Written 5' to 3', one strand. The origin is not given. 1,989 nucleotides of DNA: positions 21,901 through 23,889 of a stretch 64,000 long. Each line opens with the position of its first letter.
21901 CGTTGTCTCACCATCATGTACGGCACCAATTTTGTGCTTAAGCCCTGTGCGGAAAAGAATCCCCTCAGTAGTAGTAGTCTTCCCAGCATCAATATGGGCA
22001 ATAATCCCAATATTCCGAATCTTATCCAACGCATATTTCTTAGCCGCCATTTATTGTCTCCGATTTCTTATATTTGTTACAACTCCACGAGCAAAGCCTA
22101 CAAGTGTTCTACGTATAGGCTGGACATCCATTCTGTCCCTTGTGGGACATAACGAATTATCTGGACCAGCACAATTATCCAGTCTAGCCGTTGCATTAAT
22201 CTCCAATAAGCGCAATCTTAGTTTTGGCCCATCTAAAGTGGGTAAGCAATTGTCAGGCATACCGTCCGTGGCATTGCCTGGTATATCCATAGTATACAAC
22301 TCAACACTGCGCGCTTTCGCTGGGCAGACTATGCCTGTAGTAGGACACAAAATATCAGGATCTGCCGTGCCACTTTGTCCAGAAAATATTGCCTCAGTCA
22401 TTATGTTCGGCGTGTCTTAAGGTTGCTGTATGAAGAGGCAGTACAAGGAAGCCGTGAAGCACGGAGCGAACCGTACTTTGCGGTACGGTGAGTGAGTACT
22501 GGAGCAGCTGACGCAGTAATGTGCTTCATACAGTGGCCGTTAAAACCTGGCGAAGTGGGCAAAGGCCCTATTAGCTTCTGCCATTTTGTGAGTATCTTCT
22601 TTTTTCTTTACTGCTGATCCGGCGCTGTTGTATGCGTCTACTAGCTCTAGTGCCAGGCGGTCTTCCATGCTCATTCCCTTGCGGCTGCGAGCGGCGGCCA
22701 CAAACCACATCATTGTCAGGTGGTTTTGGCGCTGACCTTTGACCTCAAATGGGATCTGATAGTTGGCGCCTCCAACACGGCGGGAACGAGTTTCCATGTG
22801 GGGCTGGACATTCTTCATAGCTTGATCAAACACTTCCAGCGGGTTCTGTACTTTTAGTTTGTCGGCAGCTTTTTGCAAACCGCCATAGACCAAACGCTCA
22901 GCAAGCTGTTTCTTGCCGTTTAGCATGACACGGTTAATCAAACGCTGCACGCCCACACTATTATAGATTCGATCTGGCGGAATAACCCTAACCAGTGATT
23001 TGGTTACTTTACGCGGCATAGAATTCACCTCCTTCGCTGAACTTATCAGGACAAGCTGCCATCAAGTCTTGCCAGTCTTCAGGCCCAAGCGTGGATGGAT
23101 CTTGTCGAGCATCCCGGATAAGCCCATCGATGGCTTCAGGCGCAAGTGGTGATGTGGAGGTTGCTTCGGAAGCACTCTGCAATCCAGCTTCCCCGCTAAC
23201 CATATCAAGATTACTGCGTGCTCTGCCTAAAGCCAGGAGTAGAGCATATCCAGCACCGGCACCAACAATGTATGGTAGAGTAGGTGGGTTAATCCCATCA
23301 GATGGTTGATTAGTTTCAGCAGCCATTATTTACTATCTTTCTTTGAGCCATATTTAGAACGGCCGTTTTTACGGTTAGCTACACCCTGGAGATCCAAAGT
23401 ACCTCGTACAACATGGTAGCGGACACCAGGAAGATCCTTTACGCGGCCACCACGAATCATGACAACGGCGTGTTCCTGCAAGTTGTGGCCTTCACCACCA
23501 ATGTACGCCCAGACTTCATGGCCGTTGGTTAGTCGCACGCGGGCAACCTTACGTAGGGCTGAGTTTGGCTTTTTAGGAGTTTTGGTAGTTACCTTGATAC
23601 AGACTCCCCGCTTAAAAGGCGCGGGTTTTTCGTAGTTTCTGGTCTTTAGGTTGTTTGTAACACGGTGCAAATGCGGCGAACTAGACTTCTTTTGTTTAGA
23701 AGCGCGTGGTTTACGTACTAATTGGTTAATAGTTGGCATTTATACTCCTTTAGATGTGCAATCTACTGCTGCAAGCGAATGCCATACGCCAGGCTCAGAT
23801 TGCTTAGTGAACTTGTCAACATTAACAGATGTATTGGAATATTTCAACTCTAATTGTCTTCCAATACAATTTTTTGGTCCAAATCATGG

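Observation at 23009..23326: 105-aa single-TM ORF coupled on both sides between S12 and S7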

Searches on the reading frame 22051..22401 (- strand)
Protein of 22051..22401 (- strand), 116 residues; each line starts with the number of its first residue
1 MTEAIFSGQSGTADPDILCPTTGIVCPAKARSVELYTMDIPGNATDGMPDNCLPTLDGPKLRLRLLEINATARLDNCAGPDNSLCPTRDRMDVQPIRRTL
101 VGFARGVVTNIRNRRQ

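Call 5: search_protein_families(library=pfam, proteins=[window:22051-22401:-], max_evalue=1)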
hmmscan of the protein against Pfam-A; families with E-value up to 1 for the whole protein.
window:22051-22401:- (116 aa): 0 families

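Call 47: search_protein_families(library=ncbifam, proteins=[window:22054-22401:-], max_evalue=1)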
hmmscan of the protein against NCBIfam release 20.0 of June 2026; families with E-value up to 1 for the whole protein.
window:22054-22401:- (116 aa): 0 families

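Call 48: search_protein_families(library=phrogs, proteins=[window:22054-22401:-], max_evalue=1)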
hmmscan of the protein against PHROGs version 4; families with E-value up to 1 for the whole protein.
window:22054-22401:- (116 aa): 0 families

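Call 65: search_protein_families(library=padloc, proteins=[window:22054-22401:-], max_evalue=0.1)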
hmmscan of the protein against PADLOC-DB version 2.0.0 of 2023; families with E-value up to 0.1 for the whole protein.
window:22054-22401:- (116 aa): 0 families

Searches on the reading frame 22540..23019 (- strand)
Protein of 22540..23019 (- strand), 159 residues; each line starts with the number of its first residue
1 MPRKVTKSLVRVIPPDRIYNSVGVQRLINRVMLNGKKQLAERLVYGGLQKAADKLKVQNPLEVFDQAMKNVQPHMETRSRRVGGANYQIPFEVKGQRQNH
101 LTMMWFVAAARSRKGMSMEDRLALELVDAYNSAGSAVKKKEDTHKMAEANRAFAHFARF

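Call 5: search_protein_families(library=pfam, proteins=[window:22540-23019:-], max_evalue=1)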
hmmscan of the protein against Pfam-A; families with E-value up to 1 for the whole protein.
window:22540-23019:- (159 aa): 2 families
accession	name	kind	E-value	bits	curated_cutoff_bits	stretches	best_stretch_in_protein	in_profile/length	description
PF00177.27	Ribosomal_S7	-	1.1e-54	184.5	24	1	7-151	5-148/148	Ribosomal protein S7p/S5e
PF01323.26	DSBA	-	0.032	14.4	25.6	1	83-149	67-131/191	DSBA-like thioredoxin domain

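Call 8: find_related_loci(query=window:22540-23019:-, collection=genome_contigs, flank=3000)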
Query window:22540-23019:- (159 aa) in genome_contigs; peptide patterns used: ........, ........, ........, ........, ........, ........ (x = any residue, [..] = any of these).
600 stretches matched a pattern (row limit reached: there are more); 597 encode a relative of the query (tblastn E <= 1e-3); the best 80 are kept; 80 distinct loci.
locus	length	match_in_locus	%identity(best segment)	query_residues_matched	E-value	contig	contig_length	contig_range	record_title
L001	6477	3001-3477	87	1-159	3e-94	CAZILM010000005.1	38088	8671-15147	MAG TPA_asm: uncultured Candidatus Saccharibacteria bacterium isolate SRP200132_co1_22 genome assembly, contig: NODE_181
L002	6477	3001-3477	86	1-159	5e-94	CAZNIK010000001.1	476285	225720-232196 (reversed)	MAG TPA_asm: uncultured Candidatus Saccharibacteria bacterium isolate binchicken_co245_158 genome assembly, contig: NODE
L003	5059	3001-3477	85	1-159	5e-94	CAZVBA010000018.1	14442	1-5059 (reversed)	MAG TPA_asm: uncultured Candidatus Saccharibacteria bacterium isolate SRP200132_co1_559 genome assembly, contig: NODE_73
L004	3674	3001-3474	87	1-158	1e-93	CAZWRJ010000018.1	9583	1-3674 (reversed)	MAG TPA_asm: uncultured Candidatus Saccharibacteria bacterium isolate SRP200132_co2_25 genome assembly, contig: NODE_678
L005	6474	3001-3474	87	1-158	3e-93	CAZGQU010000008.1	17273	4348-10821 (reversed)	MAG TPA_asm: uncultured Candidatus Saccharibacteria bacterium isolate SRP144015_co1_132 genome assembly, contig: NODE_16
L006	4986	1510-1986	86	1-159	2e-93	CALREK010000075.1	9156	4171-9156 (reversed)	MAG: uncultured Candidatus Saccharimonas sp. isolate RH-23may17-197 genome assembly, contig: RH-23may17-C61714, whole ge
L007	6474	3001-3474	85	1-158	2e-93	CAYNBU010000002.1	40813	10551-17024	MAG TPA_asm: uncultured Candidatus Saccharibacteria bacterium isolate SRP344714_co2_88 genome assembly, contig: NODE_228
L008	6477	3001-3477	86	1-159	2e-92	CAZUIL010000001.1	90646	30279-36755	MAG TPA_asm: uncultured Candidatus Saccharibacteria bacterium isolate SRP144015_co1_52 genome assembly, contig: NODE_129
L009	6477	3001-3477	85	1-159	2e-91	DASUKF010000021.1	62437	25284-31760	MAG TPA_asm: Candidatus Saccharimonadales bacterium isolate SMAG_U1507 k141_35811, whole genome shotgun sequence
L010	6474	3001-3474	85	1-158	6e-91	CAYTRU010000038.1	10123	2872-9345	MAG TPA_asm: uncultured Candidatus Saccharibacteria bacterium isolate SRP200132_co1_594 genome assembly, contig: NODE_11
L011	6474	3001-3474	84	1-158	2e-90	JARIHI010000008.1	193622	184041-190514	MAG: Candidatus Saccharibacteria bacterium isolate CullarsAll.DT.34 k141_973205, whole genome shotgun sequence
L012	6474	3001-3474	84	1-158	2e-90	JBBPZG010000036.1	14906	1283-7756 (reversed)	MAG: Candidatus Saccharimonadales bacterium isolate bin.36 bin.36_S4Ck141_308712_length_14906_cov_10.4697, whole genome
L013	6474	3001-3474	86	1-158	3e-90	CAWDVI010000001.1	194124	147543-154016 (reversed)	MAG: uncultured bacterium isolate MFD05684.bin.2.43 genome assembly, contig: contig_114269, whole genome shotgun sequenc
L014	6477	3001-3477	83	1-159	6e-90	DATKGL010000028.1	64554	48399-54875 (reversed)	MAG TPA_asm: Patescibacteria group bacterium isolate SMAG_U14550 k141_22823, whole genome shotgun sequence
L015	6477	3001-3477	82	1-159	5e-90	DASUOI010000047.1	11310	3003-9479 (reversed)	MAG TPA_asm: Candidatus Saccharimonadales bacterium isolate SMAG_U1624 k141_1672082, whole genome shotgun sequence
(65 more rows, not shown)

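Call 17: find_related_loci(query=window:22543-23019:-, collection=metagenome_contigs, flank=2500)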
Query window:22543-23019:- (159 aa) in metagenome_contigs; peptide patterns used: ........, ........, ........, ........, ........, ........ (x = any residue, [..] = any of these).
600 stretches matched a pattern (row limit reached: there are more); 597 encode a relative of the query (tblastn E <= 1e-3); the best 80 are kept; 80 distinct loci.
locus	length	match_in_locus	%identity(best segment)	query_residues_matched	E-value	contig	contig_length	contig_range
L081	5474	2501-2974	89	1-158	5e-95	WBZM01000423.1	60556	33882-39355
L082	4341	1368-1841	87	1-158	2e-93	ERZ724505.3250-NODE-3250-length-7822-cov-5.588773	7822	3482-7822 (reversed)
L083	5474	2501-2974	85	1-158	1e-92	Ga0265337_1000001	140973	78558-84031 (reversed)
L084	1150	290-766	86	1-159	3e-100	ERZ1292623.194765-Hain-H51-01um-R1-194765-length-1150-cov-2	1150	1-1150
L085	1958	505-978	86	1-158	7e-97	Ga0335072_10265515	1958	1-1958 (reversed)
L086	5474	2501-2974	86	1-158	8e-92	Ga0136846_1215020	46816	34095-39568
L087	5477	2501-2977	83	1-159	9e-91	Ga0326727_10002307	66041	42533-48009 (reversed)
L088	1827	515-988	84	1-158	4e-95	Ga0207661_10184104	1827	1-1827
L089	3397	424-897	84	1-158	3e-90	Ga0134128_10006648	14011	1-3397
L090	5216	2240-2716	84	1-159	4e-90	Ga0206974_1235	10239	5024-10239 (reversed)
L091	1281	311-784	84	1-158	8e-97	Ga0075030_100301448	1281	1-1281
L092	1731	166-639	80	1-158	1e-93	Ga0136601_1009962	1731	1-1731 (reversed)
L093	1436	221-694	82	1-158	2e-94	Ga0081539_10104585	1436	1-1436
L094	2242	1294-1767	82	1-158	1e-90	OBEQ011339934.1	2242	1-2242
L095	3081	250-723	82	1-158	9e-89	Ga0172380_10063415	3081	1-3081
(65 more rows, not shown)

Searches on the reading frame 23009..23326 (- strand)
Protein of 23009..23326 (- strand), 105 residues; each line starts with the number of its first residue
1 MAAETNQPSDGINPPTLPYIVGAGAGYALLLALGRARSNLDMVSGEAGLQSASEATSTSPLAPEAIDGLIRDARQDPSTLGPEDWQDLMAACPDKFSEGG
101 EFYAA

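Call 5: search_protein_families(library=pfam, proteins=[window:23009-23326:-], max_evalue=1)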
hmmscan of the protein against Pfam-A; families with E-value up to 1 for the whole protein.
window:23009-23326:- (105 aa): 0 families

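Call 7: find_homologous_proteins(query=window:23009-23326:-, max_evalue=0.01)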
Query window:23009-23326:- (105 aa): 1 proteins with E <= 0.01 among 15 candidates.
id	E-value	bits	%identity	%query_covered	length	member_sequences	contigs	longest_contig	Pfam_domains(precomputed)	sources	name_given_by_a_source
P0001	8.9e-62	224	100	100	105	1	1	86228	-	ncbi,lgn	ncbi:MAG: hypothetical protein V4702_00680 [Patescibacteria group bacterium]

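Call 15: find_related_loci(query=window:23012-23326:-, collection=metagenome_contigs, flank=3000)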
Query window:23012-23326:- (105 aa) in metagenome_contigs; peptide patterns used: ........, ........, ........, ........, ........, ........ (x = any residue, [..] = any of these).
383 stretches matched a pattern, but none encodes a relative of the query by tblastn (E <= 1e-3).

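Call 21: search_protein_representatives(protein=window:23012-23326:-)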
Query: 105 residues. Proteins with E-value up to 0.001 (for the whole library): 2; up to 1e-10: 1; up to 1e-30: 1. The best 2 are listed.
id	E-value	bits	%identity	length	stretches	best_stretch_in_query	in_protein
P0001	2.8e-62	223.7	100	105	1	1-105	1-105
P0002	9.5e-05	39.0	35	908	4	26-75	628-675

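Call 47: search_protein_families(library=ncbifam, proteins=[window:23012-23326:-], max_evalue=1)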
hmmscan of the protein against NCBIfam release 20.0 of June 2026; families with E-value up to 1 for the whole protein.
window:23012-23326:- (105 aa): 0 families

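Call 48: search_protein_families(library=phrogs, proteins=[window:23012-23326:-], max_evalue=1)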
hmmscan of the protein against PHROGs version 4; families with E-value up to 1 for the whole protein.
window:23012-23326:- (105 aa): 0 families

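Call 61: predict_structure(protein=window:23012-23326:-)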
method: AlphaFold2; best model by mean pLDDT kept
length: 105 residues; sequences in the alignment: 1
mean_pLDDT: 60.1   pTM: 0.35
mean pLDDT of the five models: 60.1, 59.4, 58.1, 52.6, 48.2
residues with pLDDT >= 90: 0; 70-90: 38; 50-70: 24; < 50: 43
segments of 3 or more residues with pLDDT < 50: 1-8, 10-13, 17-22, 37-55
pLDDT, mean of each block of 10 residues (from residue 1): 45 47 52 51 42 47 79 83 82 74 60
secondary structure, 60 per line:
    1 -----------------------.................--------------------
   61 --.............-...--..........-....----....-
elements in order: H24-40 H63-75 H82-91 H93-96 H101-104

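Call 65: search_protein_families(library=padloc, proteins=[window:23012-23326:-], max_evalue=0.1)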
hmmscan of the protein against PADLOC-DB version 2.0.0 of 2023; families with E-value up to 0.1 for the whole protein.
window:23012-23326:- (105 aa): 0 families

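Call 72: fold_search(model_id=the predicted structure, library=pdb)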
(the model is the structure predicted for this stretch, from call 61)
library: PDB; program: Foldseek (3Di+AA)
matches with E <= 10: 25; with E <= 0.001: 0
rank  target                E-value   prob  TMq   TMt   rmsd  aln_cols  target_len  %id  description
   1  2dbh_MODEL_1_A        2.4e+00  0.04  0.14  0.15   9.6        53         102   26  Solution structure of the carboxyl-terminal CARD-like domain in human TNFR-related death receptor-6 (released 2006-12-19)
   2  5k5g_MODEL_1_B        4.7e+00  0.08  0.19  0.39  10.5        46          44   20  Structure of human islet amyloid polypeptide in complex with an engineered binding protein (released 2016-10-26)
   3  9ndy_A                5.7e+00  0.13  0.27  0.15   7.5        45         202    9  Composite baseplate asymmetric unit of JohannRWettstein (Bas63) (released 2025-11-19)
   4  9pd4_C                5.7e+00  0.03  0.17  0.13  17.9        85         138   10  NER dual incision complex - DuIM (released 2026-02-18)
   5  9fqr_Qx               6.5e+00  0.04  0.20  0.08   5.7        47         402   19  96-nm repeat of axonemal doublet microtubules from bovine sperm (released 2025-03-26)
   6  5uht_A                7.0e+00  0.08  0.23  0.11   4.9        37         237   16  Structure of the Thermotoga maritima HK853-BeF3-RR468 complex at pH 5.0 (released 2017-12-27)
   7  8i7r_E                7.0e+00  0.01  0.17  0.08  70.7       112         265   15  In situ structure of axonemal doublet microtubules in mouse sperm with 48-nm repeat (released 2023-10-11)
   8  5cfu                  7.5e+00  0.08  0.21  0.14   3.3        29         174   14  Crystal Structure of ANT(2")-Ia in complex with adenylyl-2"-tobramycin (released 2016-07-20)
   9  6rgy_A                8.5e+00  0.08  0.23  0.11   3.8        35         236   17  Revisiting pH-gated conformational switch. Complex HK853-RR468 pH 7.5 (released 2020-02-19)
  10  8khr_B                8.5e+00  0.07  0.21  0.22   2.6        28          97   14  Cryo-EM structure of EBV gH/gL-gp42 in complex with fab 2C1 (released 2024-06-19)
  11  1kbu_B                8.5e+00  0.05  0.19  0.08   5.8        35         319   14  CRE RECOMBINASE BOUND TO A LOXP HOLLIDAY JUNCTION (released 2002-06-07)
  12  2m3a_MODEL_1_A        8.5e+00  0.03  0.18  0.26  11.9        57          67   14  NMR solution structure of a MYB-like DNA binding domain of KNL-2 from C. Elegans (released 2014-04-02)
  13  6s7t_F                8.5e+00  0.03  0.22  0.12  15.6       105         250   19  Cryo-EM structure of human oligosaccharyltransferase complex OST-B (released 2019-12-18)
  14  6k40_A                9.1e+00  0.08  0.21  0.13   2.5        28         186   21  Crystal structure of alkyl hydroperoxide reductase from D. radiodurans R1 (released 2020-05-27)
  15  6rfv_B                9.1e+00  0.06  0.22  0.12   4.2        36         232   17  Revisiting pH-gated conformational switch. Complex HK853-RR468 pH 7 (released 2020-02-19)
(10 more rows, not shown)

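Call 73: search_dna_similar(query=window:23012-23326:-, collection=phages, mode=protein, max_evalue=0.01)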
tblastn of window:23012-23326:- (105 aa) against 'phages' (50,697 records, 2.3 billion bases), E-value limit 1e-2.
No match.

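Call 80: search_protein_families(library=pfam, proteins=[P0002], max_evalue=0.01)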
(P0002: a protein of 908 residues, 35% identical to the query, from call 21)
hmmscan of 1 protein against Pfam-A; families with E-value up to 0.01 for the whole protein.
P0002 (908 aa): 19 families
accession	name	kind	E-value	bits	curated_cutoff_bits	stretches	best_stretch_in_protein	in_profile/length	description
PF07719.23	TPR_2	-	1.3e-43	144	27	5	168-196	6-34/34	Tetratricopeptide repeat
PF13414.12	TPR_11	-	5e-36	122.6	26.8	5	596-634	1-39/42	TPR repeat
PF14559.12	TPR_19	-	6e-33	113.4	25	5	142-203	4-64/68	Tetratricopeptide repeat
PF00515.34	TPR_1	-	2.2e-32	110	27.8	2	167-196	5-34/34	Tetratricopeptide repeat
PF13176.12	TPR_7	-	6.1e-31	104.3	27.9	5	168-195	4-31/36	Tetratricopeptide repeat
PF13431.12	TPR_17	-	1.8e-29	100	24.4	0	151-184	1-34/34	Tetratricopeptide repeat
PF13424.12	TPR_12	-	2.2e-25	89.1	30.1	0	500-549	19-76/77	Tetratricopeptide repeat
PF13428.12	TPR_14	-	2.3e-24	83.8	23.5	1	595-630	7-42/44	Tetratricopeptide repeat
PF13432.12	TPR_16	-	3.3e-24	85.4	32.7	3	594-660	2-65/65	Tetratricopeptide repeat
PF13181.12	TPR_8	-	1.8e-23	81.1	25.7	0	167-196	5-34/34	Tetratricopeptide repeat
PF13374.12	TPR_10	-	3.6e-23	81.3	27.5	0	168-193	7-32/42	Tetratricopeptide repeat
PF13174.12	TPR_6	-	6.6e-07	30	26.3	0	169-195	6-32/33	Tetratricopeptide repeat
PF23914.1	TPR_CcmH_CycH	-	3.3e-06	27.5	42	0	134-200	55-124/158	Cytochrome c-type biogenesis protein H TPR domain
PF20308.4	TPR-S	-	0.00086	20.3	27.6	0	175-206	71-102/102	Tetratricopeptide Repeats-Sensor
PF23231.1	HAT_Syf1_CNRKL1_C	-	0.001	18.3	27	0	499-588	114-205/397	Pre-mRNA-splicing factor Syf1/CRNKL1 C-terminal HAT repeat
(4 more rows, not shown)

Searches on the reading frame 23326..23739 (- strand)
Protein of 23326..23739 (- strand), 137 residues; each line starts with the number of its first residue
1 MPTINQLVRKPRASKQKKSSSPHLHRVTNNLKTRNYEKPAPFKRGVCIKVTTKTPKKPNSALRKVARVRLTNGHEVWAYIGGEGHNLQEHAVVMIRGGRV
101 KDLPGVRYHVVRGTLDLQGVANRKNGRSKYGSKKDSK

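Call 5: search_protein_families(library=pfam, proteins=[window:23326-23739:-], max_evalue=1)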
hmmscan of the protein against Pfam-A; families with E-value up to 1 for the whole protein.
window:23326-23739:- (137 aa): 1 family
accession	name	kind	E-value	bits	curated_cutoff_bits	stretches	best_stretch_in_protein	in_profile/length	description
PF00164.32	Ribosom_S12_S23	-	3.8e-36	123.6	22.3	1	38-134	9-107/110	Ribosomal protein S12/S23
